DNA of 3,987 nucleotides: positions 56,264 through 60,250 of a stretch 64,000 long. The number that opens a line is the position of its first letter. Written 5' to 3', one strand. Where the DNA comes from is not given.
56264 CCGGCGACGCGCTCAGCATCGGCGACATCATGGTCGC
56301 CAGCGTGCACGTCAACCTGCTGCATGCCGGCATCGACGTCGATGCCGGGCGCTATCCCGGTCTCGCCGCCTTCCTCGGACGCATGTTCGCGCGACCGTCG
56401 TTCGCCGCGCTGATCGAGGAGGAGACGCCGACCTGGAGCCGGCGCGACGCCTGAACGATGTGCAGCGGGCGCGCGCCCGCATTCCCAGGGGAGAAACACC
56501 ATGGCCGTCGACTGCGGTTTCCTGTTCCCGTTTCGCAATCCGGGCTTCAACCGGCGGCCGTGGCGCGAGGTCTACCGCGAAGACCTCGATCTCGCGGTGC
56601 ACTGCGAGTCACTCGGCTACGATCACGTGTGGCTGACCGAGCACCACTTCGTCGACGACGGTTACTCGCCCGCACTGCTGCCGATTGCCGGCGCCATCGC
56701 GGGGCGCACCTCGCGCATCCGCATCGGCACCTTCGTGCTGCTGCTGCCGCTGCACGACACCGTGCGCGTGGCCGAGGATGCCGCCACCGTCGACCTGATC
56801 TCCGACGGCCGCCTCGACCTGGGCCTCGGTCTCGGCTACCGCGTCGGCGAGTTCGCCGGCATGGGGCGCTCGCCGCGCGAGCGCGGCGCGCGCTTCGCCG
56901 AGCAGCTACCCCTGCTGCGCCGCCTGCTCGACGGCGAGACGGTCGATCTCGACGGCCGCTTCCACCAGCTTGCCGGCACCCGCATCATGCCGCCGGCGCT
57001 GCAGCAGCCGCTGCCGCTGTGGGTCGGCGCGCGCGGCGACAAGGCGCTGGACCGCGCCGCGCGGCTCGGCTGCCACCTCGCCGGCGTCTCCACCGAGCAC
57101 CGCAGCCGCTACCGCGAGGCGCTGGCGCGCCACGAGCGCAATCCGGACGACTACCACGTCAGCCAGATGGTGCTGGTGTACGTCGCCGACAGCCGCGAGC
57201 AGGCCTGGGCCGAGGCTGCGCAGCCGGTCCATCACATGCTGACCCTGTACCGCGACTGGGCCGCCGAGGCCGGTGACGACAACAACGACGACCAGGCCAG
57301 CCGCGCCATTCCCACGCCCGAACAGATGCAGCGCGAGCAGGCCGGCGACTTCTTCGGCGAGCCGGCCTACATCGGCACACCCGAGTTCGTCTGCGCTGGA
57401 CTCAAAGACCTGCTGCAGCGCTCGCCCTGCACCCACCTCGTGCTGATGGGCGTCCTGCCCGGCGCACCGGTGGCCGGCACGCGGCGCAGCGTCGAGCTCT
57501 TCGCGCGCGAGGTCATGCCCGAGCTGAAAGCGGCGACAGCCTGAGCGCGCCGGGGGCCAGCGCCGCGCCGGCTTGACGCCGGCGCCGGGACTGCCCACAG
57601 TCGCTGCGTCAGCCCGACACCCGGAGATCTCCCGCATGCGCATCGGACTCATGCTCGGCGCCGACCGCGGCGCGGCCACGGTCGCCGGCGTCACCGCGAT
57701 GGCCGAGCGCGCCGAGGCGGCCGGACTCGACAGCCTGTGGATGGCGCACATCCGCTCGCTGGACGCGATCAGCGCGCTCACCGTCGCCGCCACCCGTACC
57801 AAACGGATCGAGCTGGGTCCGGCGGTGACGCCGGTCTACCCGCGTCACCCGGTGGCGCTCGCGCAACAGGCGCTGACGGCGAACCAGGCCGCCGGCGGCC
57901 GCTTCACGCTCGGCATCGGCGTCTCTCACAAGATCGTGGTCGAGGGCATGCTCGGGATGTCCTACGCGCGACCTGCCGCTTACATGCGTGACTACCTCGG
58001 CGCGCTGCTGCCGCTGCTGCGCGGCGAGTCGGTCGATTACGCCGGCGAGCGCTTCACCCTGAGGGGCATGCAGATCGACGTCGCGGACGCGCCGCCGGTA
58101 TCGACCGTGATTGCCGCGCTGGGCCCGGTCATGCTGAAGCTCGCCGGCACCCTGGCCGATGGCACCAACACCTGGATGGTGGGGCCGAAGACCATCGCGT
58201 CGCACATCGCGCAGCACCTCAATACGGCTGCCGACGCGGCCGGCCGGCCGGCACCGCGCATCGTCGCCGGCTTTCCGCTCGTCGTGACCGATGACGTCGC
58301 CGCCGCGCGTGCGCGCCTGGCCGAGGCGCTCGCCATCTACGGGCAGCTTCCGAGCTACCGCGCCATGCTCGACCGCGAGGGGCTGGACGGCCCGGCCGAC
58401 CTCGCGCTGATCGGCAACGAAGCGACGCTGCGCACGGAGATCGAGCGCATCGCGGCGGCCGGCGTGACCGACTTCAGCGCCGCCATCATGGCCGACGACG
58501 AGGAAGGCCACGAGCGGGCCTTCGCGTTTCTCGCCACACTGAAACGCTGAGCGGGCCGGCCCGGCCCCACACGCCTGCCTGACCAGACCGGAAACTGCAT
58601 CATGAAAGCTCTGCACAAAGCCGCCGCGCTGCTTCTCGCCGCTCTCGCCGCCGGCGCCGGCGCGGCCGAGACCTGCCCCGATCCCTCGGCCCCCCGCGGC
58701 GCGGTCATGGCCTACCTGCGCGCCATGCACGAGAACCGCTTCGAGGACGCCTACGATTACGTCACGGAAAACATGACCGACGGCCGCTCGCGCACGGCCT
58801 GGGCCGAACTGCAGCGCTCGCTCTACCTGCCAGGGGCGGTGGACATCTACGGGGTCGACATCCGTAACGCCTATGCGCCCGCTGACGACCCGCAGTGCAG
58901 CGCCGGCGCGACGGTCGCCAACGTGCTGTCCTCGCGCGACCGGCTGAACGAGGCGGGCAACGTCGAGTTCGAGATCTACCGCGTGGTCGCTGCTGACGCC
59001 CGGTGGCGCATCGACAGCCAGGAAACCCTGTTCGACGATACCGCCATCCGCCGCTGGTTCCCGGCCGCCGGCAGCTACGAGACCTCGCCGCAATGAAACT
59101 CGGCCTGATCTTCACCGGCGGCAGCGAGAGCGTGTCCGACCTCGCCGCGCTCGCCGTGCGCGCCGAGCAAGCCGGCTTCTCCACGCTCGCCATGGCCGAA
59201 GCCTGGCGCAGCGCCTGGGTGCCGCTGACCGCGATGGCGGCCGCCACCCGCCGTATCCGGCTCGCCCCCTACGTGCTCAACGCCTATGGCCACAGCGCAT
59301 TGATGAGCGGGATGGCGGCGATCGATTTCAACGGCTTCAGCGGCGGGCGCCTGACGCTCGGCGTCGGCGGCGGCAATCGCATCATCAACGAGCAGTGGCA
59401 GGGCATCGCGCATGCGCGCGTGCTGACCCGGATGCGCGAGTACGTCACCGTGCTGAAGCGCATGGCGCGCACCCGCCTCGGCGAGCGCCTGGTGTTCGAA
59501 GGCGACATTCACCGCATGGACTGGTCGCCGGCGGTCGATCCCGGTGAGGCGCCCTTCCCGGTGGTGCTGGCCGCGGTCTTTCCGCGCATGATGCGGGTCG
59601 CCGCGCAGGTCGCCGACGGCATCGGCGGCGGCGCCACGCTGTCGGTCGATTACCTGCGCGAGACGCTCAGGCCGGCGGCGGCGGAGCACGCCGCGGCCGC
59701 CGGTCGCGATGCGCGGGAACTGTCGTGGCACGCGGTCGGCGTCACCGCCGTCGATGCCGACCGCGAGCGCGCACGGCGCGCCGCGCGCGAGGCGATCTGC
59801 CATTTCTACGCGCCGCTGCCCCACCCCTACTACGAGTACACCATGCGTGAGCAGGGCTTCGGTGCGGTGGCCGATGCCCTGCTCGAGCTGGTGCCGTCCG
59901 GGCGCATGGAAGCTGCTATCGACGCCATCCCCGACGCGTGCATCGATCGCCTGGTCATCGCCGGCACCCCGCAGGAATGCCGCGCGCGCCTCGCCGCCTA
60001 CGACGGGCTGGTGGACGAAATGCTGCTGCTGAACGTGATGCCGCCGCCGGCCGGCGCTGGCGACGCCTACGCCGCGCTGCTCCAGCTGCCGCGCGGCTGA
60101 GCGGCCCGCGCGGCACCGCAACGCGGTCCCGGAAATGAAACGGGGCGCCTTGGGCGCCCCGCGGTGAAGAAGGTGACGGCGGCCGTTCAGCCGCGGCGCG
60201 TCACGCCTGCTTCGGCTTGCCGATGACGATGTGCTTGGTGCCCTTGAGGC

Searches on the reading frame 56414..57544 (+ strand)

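Call 44: search_protein_families(library=pfam, proteins=[window:56414-57544:+], max_evalue=0.0001)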
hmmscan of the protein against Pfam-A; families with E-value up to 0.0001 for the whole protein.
window:56414-57544:+ (376 aa): 1 family
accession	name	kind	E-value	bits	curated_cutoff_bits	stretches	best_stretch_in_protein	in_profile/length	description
PF00296.26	Bac_luciferase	-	7.5e-61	206.6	27.9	1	35-335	4-308/314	Luciferase-like monooxygenase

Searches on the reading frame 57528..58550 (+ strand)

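Call 45: search_protein_families(library=pfam, proteins=[window:57528-58550:+], max_evalue=0.0001)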
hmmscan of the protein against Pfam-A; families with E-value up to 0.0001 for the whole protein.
window:57528-58550:+ (340 aa): 1 family
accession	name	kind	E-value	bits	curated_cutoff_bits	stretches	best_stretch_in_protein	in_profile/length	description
PF00296.26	Bac_luciferase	-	1.7e-51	175.9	27.9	1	46-291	10-265/314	Luciferase-like monooxygenase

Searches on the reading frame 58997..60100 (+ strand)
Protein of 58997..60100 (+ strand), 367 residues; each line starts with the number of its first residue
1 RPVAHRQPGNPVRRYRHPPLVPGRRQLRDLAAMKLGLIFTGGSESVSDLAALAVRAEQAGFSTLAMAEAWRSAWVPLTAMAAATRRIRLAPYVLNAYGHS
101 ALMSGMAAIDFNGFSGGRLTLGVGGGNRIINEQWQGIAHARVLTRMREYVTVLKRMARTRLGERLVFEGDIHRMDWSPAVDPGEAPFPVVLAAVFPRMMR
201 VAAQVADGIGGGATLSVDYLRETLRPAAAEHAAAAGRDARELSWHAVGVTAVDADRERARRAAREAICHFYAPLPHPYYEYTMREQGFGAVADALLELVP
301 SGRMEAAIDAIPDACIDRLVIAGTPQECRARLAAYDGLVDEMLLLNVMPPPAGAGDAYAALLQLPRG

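Call 45: search_protein_families(library=pfam, proteins=[window:58997-60100:+], max_evalue=0.0001)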
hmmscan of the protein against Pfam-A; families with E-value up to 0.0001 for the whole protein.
window:58997-60100:+ (367 aa): 1 family
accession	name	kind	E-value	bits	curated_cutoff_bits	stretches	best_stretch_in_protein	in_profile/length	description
PF00296.26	Bac_luciferase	-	5.7e-52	177.5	27.9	1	43-338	19-310/314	Luciferase-like monooxygenase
